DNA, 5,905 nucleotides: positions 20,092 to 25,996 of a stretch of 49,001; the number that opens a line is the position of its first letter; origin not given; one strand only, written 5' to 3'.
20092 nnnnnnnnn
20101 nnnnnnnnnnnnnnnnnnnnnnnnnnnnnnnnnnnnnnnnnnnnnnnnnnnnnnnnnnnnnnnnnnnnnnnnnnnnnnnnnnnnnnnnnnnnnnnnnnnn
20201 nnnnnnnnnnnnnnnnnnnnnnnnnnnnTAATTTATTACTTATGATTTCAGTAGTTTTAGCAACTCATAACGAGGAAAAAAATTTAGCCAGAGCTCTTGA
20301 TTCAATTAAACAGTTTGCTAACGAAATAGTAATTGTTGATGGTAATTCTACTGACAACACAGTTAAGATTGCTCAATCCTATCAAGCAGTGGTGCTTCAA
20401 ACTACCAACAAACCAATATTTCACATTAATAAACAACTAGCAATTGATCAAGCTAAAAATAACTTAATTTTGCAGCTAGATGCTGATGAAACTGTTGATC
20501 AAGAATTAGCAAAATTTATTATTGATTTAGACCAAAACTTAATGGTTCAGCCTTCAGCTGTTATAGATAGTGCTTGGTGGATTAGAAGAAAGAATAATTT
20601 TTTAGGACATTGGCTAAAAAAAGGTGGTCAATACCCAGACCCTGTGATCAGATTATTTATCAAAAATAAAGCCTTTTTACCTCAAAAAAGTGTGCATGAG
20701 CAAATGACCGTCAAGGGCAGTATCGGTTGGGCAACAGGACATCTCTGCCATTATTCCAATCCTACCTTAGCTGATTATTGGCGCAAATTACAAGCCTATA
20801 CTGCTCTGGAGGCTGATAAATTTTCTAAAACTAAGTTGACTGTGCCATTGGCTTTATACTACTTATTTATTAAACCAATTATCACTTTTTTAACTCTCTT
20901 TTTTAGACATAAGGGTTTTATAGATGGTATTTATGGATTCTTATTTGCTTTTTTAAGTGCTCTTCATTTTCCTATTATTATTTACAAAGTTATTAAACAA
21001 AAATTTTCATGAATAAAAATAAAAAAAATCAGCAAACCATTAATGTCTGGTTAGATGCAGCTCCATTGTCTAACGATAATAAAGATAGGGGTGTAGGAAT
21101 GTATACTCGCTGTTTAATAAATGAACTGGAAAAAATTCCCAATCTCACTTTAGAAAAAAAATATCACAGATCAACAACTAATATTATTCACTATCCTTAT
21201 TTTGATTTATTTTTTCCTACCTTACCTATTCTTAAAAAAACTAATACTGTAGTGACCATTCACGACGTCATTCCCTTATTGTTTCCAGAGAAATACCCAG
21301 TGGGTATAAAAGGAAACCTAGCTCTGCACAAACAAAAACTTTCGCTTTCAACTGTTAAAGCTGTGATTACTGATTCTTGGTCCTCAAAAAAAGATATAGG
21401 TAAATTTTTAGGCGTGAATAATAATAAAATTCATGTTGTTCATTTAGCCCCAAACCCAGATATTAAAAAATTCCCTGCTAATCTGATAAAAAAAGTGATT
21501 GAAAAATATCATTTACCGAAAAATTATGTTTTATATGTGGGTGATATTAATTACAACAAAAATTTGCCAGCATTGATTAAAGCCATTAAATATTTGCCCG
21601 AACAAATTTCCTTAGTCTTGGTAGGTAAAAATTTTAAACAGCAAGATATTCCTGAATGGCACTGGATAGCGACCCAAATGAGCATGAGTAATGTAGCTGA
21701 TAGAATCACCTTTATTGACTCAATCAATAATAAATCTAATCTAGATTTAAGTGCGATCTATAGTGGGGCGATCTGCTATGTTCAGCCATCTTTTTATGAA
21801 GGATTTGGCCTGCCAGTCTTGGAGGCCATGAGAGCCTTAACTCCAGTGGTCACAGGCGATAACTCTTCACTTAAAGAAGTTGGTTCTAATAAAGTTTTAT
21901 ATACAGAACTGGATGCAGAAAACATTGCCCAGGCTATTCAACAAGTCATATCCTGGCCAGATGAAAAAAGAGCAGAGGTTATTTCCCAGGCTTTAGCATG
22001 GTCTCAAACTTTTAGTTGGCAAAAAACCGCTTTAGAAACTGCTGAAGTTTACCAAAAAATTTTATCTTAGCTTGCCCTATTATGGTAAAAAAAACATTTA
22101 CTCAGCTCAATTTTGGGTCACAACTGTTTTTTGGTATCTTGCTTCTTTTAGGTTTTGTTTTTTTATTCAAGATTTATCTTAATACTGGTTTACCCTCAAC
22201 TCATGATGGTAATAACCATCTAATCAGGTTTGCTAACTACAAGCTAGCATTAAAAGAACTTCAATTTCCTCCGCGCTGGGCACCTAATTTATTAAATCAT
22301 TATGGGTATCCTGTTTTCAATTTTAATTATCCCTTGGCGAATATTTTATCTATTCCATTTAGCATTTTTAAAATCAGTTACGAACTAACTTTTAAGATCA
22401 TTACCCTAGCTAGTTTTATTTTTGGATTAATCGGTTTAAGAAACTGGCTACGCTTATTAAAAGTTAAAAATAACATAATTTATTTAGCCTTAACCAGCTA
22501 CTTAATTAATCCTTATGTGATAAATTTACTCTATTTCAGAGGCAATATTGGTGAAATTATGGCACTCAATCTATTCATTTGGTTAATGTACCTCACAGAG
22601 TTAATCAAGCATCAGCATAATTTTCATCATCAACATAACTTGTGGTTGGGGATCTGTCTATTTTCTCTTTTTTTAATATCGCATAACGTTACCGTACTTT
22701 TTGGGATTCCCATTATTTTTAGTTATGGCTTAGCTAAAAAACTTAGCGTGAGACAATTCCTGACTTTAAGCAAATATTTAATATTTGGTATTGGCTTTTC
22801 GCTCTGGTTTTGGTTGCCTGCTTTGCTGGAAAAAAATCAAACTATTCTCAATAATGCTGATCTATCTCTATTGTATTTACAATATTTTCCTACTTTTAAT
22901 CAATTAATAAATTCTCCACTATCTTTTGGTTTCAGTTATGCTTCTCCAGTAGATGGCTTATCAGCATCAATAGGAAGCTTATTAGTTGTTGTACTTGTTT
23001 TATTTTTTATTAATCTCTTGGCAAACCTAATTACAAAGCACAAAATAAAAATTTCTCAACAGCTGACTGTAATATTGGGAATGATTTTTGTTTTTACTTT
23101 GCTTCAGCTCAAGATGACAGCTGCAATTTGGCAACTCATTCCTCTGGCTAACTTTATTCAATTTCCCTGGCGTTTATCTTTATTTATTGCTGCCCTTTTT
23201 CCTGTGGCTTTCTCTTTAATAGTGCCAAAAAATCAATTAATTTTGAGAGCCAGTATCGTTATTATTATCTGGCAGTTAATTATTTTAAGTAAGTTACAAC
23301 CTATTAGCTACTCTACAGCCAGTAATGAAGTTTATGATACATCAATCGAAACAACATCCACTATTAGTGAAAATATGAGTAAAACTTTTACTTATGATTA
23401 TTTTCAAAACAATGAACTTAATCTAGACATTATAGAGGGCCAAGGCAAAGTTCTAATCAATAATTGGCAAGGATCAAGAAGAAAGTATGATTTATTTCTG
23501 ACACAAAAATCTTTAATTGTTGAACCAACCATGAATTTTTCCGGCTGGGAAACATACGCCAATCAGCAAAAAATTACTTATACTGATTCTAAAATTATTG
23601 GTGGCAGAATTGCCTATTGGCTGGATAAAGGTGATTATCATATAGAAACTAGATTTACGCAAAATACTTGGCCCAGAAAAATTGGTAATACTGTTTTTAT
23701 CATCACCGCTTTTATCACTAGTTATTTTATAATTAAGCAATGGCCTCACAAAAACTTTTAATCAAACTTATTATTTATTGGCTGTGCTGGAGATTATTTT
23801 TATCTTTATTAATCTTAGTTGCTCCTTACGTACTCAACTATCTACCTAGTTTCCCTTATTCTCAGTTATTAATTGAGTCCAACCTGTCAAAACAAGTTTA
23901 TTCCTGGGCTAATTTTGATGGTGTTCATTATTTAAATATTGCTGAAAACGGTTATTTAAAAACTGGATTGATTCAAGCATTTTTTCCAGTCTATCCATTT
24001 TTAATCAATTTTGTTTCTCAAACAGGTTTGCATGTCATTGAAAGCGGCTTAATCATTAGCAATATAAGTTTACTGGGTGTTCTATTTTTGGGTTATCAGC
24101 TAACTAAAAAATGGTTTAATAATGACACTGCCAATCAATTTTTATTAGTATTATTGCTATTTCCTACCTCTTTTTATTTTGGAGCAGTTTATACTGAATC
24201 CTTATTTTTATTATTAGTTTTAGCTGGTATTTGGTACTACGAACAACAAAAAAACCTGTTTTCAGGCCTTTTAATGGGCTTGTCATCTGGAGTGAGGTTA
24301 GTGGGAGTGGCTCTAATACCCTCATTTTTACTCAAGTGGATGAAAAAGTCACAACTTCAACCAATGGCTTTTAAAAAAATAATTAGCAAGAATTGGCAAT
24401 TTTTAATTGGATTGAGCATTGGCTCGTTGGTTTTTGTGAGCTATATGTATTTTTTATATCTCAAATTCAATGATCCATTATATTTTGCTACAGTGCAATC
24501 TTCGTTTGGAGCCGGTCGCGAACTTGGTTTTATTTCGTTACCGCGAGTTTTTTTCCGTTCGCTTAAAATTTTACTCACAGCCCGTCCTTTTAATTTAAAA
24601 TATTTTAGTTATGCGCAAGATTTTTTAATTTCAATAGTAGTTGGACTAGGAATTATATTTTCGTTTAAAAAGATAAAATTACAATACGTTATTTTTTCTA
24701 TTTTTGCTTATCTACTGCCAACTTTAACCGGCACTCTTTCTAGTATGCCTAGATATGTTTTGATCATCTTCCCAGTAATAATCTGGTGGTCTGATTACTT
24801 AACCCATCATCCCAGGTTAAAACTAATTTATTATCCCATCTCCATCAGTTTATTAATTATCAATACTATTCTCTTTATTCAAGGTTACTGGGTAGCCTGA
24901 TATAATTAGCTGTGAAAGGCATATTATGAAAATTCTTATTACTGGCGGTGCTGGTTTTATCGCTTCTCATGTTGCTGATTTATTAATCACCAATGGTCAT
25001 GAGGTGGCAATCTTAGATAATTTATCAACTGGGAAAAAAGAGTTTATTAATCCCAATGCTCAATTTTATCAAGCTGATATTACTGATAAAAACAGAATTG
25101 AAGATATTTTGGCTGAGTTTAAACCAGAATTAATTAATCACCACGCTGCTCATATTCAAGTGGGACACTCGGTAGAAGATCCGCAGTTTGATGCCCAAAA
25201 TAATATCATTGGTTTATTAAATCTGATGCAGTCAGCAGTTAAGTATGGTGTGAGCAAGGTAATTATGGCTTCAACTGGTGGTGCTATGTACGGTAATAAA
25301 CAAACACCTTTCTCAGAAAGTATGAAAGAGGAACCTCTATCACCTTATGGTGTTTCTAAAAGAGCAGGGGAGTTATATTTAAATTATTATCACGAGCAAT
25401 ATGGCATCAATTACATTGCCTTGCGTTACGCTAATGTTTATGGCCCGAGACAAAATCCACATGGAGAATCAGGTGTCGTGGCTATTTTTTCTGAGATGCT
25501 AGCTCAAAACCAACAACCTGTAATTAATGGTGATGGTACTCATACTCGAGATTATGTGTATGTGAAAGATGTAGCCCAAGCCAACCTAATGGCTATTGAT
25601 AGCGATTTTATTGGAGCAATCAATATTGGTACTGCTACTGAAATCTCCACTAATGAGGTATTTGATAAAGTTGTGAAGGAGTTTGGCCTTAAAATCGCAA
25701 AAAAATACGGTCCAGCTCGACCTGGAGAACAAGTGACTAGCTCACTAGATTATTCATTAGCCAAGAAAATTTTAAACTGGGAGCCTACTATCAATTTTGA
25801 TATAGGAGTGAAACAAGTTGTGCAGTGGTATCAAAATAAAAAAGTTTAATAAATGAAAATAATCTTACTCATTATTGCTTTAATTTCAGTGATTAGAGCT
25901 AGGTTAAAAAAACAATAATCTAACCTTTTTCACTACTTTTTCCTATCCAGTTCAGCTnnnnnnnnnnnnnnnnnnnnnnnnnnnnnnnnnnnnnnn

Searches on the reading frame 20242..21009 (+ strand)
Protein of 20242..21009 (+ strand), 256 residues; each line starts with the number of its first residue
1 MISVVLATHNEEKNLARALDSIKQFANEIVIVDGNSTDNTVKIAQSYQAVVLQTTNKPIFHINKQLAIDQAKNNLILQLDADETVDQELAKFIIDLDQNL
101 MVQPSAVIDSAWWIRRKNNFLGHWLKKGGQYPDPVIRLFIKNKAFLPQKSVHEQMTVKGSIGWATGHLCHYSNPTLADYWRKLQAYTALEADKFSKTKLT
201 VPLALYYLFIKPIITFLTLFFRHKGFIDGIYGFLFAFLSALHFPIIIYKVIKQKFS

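Call 32: search_protein_families(library=pfam, proteins=[window:20242-21009:+], max_evalue=0.001)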
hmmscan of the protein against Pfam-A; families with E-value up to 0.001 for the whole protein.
window:20242-21009:+ (256 aa): 2 families
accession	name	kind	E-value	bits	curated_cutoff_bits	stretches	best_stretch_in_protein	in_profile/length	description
PF00535.33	Glycos_transf_2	-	8.4e-18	65.3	23.3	1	3-98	1-108/168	Glycosyl transferase family 2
PF13704.12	Glyco_tranf_2_4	-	9.9e-05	23.2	27.5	1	10-85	2-84/98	Glycosyl transferase family 2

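Call 38: search_protein_families(library=ncbifam, proteins=[window:20242-21009:+], max_evalue=0.00001)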
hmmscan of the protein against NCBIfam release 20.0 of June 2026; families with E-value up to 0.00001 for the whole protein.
window:20242-21009:+ (256 aa): 8 families
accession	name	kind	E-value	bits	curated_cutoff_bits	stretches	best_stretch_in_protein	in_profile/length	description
TIGR04283.1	glyco_like_mftF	equivalog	6e-11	42.4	182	1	2-95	1-95/221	TIGR04283 family arsenosugar biosynthesis glycosyltransferase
TIGR04182.1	glyco_TIGR04182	equivalog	7.4e-09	35.4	325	1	2-94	2-94/293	S-layer glycoprotein N-glycosyltransferase AglJ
TIGR04195.1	S_glycosyl_SunS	equivalog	1.6e-08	33.8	350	1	5-92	62-151/421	SunS family peptide S-glycosyltransferase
NF038302.1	EPS_HpsE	equivalog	5.6e-07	28.8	300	1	2-88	3-102/307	hormogonium polysaccharide biosynthesis glycosyltransferase HpsE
NF007482.0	PRK10073.1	equivalog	9.8e-07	28.1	423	1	2-98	8-111/334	glycosyltransferase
NF010496.0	PRK13915.1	equivalog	1.4e-06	27.6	262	1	2-55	33-92/307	glucosyl-3-phosphoglycerate synthase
TIGR03937.1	PgaC_IcaA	equivalog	4.5e-06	25.9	422.3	1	1-96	46-149/407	poly-beta-1,6-N-acetyl-D-glucosamine synthase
NF050050.1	ProtGlycPglI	equivalog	9e-06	25.3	500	0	2-90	4-102/306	GalNAc(5)-diNAcBac-PP-undecaprenol beta-1,3-glucosyltransferase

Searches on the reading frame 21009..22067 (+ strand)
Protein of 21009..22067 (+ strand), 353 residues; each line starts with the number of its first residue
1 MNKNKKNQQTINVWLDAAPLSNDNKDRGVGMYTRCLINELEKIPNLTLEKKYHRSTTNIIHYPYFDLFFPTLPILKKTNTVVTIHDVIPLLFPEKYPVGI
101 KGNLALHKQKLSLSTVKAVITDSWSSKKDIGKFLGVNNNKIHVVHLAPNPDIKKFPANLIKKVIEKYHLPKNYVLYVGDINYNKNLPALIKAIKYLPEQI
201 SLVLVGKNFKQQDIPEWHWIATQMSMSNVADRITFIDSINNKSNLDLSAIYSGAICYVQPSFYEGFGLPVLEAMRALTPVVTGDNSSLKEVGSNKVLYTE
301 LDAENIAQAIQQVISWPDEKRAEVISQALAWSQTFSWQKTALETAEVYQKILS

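Call 32: search_protein_families(library=pfam, proteins=[window:21009-22067:+], max_evalue=0.001)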
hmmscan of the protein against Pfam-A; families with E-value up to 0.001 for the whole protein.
window:21009-22067:+ (353 aa): 4 families
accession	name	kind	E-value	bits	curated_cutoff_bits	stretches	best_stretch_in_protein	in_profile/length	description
PF00534.26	Glycos_transf_1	-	1.6e-24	86.8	26.4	1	170-328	14-169/172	Glycosyl transferases group 1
PF13692.12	Glyco_trans_1_4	-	9.9e-21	74.9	27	1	172-314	2-140/142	Glycosyl transferases group 1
PF20706.3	GT4-conflict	-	1.4e-06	28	26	1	246-341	274-382/385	Family 4 Glycosyltransferase in conflict systems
PF13439.12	Glyco_transf_4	-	5.2e-06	27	28.5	1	50-145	66-163/170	Glycosyltransferase Family 4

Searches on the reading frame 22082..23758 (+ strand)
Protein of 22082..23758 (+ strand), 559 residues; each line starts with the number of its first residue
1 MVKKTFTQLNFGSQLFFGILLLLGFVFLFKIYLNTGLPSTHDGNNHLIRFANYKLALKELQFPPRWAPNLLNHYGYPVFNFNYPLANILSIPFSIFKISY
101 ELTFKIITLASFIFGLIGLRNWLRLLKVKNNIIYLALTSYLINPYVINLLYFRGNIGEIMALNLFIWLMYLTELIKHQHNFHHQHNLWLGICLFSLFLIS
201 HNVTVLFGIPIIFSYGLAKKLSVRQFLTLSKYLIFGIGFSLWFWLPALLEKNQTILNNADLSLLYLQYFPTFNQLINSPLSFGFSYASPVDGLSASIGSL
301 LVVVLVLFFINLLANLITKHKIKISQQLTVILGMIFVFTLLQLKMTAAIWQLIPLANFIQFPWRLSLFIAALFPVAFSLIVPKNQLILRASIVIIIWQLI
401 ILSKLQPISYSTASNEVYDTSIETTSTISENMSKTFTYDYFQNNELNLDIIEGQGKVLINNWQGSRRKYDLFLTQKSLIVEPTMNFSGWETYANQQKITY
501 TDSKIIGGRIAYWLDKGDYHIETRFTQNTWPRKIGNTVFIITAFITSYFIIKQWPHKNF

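Call 5: search_protein_families(library=pfam, proteins=[window:22082-23758:+], max_evalue=10)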
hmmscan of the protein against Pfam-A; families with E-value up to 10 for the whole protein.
window:22082-23758:+ (559 aa): 2 families
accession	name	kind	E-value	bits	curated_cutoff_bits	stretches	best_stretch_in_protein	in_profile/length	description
PF06592.18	DUF1138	-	0.066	13.8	34.8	1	498-540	20-62/73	Protein of unknown function (DUF1138)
PF06143.16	Baculo_11_kDa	-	6.5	6.9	28.4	0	297-326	40-69/84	Baculovirus 11 kDa family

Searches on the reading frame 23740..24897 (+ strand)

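Call 32: search_protein_families(library=pfam, proteins=[window:23740-24897:+], max_evalue=0.001)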
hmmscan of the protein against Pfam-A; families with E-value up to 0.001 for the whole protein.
window:23740-24897:+ (386 aa): 1 family
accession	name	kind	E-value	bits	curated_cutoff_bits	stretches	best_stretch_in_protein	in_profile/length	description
PF04188.19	Mannosyl_trans2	-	2.1e-08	34.4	22.4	1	29-243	28-259/443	Mannosyltransferase (PIG-V)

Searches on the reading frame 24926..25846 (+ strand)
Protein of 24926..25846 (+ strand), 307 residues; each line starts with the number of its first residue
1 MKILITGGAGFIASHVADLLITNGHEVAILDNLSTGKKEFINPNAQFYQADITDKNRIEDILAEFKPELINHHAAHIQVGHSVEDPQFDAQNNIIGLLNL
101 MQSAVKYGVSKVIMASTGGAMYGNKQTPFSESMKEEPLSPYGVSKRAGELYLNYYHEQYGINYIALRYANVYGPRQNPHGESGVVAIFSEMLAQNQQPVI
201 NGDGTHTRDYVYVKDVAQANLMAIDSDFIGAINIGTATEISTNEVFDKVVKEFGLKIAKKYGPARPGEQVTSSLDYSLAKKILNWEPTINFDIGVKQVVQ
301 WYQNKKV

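Call 32: search_protein_families(library=pfam, proteins=[window:24926-25846:+], max_evalue=0.001)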
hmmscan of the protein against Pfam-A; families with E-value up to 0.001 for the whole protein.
window:24926-25846:+ (307 aa): 9 families
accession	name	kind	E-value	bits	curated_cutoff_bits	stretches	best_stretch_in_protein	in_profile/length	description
PF01370.27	Epimerase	-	4.8e-61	206.7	20.9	1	3-235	1-240/240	NAD dependent epimerase/dehydratase family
PF16363.11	GDP_Man_Dehyd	-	6.4e-56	190.6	27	1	4-297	1-331/332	GDP-mannose 4,6 dehydratase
PF04321.23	RmlD_sub_bind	-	3e-20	72.9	27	1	1-195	1-170/287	RmlD substrate binding domain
PF02719.21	Polysacc_synt_2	-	5.4e-20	72.2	20.2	1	3-274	1-273/293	Polysaccharide biosynthesis protein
PF01073.25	3Beta_HSD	-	1.6e-18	67.2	22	1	4-224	1-229/280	3-beta hydroxysteroid dehydrogenase/isomerase family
PF13460.12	NAD_binding_10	-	7.3e-08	32.9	27.2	1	7-171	1-146/184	NAD(P)H-binding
PF05368.20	NmrA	-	2.3e-05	24.6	27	1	2-73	4-78/298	NmrA-like family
PF07993.18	NAD_binding_4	-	5.9e-05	22.8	20.1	0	68-193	90-231/258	Male sterility protein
PF00106.31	adh_short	-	0.00019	21.4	26.6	1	3-69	3-75/195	short chain dehydrogenase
